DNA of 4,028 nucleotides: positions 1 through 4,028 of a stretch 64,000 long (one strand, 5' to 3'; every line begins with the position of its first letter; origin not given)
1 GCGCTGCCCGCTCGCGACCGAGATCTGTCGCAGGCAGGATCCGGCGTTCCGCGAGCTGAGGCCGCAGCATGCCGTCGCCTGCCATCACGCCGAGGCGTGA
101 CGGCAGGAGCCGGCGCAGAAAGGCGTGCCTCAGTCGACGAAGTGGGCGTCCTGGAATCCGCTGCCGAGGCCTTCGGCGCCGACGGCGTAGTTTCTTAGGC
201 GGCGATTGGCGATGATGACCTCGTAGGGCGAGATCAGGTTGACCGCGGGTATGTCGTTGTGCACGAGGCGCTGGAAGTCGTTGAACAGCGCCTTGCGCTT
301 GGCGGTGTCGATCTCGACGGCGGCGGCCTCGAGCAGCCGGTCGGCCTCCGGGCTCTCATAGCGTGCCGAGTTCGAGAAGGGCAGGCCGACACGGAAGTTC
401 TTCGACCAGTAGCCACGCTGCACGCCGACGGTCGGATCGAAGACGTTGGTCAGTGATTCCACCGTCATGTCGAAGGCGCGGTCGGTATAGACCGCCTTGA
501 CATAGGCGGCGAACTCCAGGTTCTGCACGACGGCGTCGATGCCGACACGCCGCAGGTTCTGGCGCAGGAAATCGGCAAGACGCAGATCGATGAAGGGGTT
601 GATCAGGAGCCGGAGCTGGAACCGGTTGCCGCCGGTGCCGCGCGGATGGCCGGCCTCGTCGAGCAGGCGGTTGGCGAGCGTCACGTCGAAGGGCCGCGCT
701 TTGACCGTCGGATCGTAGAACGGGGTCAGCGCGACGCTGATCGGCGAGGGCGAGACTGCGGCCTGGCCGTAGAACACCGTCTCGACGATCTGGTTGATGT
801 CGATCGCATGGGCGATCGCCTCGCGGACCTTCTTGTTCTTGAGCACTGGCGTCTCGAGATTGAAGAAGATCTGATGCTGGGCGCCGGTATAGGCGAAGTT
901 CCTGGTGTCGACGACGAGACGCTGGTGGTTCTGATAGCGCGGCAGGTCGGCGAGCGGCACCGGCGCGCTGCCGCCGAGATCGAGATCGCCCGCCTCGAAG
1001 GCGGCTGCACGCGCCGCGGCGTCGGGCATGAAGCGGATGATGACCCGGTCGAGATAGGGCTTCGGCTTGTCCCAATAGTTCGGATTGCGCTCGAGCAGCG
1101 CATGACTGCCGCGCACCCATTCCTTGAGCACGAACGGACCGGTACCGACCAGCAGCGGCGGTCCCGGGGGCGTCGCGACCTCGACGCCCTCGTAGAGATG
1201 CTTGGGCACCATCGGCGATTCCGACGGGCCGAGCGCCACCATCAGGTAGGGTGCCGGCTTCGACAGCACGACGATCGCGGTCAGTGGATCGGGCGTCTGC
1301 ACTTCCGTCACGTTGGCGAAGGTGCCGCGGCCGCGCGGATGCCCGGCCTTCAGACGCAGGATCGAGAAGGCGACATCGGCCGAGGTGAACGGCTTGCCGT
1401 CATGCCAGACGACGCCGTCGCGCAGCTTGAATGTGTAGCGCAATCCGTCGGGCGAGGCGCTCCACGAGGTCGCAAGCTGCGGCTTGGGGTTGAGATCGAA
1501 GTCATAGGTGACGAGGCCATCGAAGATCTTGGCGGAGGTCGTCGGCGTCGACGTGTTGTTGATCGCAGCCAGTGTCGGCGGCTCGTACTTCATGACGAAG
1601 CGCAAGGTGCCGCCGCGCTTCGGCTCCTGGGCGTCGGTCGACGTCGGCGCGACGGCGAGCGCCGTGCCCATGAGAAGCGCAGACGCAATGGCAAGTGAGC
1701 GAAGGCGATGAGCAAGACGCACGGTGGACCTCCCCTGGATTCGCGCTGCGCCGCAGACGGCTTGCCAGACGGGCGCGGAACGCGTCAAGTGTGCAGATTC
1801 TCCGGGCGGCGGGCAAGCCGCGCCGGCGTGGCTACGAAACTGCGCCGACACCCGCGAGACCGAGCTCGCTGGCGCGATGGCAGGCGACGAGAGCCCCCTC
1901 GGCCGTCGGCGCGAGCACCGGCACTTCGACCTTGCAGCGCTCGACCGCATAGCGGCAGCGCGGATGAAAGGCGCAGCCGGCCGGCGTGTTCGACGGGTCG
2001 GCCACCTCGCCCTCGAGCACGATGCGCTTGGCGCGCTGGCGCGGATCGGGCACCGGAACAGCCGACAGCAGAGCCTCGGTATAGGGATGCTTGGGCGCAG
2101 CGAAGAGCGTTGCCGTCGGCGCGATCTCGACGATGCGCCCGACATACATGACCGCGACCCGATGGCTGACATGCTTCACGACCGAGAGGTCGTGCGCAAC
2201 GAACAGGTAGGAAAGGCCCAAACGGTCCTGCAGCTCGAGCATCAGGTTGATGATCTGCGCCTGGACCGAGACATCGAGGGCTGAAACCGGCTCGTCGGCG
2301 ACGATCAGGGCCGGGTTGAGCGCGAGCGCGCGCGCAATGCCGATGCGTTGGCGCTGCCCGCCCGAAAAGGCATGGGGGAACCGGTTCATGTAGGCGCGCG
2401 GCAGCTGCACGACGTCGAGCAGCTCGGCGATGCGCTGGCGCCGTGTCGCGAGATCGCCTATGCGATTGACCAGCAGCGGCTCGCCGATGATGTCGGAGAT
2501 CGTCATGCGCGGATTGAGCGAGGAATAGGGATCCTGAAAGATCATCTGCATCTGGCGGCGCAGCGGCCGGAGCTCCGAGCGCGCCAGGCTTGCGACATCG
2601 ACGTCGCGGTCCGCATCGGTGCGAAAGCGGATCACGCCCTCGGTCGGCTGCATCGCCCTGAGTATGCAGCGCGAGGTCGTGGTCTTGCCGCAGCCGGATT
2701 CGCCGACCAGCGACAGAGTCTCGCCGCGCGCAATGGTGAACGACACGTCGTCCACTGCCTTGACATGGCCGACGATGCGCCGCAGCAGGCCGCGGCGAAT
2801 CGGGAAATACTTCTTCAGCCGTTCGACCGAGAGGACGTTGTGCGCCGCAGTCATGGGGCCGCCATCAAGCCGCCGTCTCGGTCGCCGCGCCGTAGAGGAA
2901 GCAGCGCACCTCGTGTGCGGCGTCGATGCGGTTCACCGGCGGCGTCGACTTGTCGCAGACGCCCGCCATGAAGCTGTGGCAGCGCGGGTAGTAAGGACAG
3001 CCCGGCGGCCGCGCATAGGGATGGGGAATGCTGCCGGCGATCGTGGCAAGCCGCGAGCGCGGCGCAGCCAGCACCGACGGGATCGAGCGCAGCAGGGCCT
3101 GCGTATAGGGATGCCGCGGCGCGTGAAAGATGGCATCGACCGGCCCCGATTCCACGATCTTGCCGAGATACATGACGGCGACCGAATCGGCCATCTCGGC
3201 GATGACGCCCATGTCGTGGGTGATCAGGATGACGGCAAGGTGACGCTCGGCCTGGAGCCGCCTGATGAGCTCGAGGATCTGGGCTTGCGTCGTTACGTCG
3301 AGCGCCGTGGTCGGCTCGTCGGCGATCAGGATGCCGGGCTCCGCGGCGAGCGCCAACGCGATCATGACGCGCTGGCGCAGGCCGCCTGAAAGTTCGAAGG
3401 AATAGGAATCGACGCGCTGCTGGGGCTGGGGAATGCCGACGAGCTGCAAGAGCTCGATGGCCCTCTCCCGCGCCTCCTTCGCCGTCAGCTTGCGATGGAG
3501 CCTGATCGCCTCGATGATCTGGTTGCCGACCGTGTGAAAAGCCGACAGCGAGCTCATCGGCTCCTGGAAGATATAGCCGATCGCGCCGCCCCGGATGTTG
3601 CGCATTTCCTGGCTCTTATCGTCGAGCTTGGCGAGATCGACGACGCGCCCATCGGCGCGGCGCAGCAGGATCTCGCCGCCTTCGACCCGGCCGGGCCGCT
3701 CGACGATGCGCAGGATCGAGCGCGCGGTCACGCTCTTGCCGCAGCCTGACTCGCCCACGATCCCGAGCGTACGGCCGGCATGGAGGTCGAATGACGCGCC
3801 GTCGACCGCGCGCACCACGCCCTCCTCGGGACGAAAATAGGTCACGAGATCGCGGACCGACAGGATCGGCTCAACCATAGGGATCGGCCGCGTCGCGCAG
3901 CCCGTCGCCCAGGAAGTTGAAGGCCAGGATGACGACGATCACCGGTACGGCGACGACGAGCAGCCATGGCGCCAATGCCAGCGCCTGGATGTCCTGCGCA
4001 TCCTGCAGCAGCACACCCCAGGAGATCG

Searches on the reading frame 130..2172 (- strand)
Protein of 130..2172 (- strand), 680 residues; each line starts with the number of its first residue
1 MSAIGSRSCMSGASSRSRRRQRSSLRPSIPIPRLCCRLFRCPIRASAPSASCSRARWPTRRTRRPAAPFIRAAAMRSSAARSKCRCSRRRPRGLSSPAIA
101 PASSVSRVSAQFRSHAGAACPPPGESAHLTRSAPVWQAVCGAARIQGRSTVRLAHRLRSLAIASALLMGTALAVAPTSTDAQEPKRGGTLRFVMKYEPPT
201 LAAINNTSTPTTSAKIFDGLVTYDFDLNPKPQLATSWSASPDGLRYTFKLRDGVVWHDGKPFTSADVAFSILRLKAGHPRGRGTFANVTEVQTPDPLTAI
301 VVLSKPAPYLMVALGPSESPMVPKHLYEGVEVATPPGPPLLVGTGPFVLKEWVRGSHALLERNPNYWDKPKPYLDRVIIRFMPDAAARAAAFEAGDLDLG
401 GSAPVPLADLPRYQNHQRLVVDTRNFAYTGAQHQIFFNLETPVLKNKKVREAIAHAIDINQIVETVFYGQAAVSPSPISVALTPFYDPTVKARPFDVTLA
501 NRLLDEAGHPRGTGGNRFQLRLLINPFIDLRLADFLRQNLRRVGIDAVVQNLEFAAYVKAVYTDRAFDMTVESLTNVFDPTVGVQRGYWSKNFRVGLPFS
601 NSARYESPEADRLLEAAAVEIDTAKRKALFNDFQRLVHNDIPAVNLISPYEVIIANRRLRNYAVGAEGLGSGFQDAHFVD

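Call 31: search_protein_families(library=pfam, proteins=[window:130-2172:-], max_evalue=0.00001)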
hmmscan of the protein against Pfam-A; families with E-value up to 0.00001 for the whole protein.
window:130-2172:- (680 aa): 1 family
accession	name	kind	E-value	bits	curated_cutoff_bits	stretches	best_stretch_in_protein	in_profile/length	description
PF00496.27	SBP_bac_5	-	2.2e-85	287.4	32.4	1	229-589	2-361/368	Bacterial extracellular solute-binding proteins, family 5 Middle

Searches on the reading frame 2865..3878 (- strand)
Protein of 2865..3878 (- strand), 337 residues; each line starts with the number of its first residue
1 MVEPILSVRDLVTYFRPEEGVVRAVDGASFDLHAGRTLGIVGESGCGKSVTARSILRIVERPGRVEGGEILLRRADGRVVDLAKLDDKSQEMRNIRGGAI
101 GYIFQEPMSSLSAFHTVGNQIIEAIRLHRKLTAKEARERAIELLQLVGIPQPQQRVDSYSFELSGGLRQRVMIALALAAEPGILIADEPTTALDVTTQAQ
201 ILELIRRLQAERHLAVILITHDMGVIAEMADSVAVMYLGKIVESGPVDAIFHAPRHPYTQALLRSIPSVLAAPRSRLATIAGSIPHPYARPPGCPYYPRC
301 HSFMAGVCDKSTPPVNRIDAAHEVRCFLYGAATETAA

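Call 55: search_protein_families(library=pfam, proteins=[window:2865-3878:-], max_evalue=0.00001)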
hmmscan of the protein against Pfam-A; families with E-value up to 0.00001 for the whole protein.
window:2865-3878:- (337 aa): 3 families
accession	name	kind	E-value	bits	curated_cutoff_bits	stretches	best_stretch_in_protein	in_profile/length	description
PF00005.33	ABC_tran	-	5.5e-25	89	25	1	26-191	2-137/137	ABC transporter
PF08352.17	oligo_HPY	-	6.8e-18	65.3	27.1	1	242-304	1-62/65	Oligopeptide/dipeptide transporter, C-terminal region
PF13304.12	AAA_21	-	6.1e-06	26.9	27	0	166-226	241-303/304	AAA domain, putative AbiEii toxin, Type IV TA system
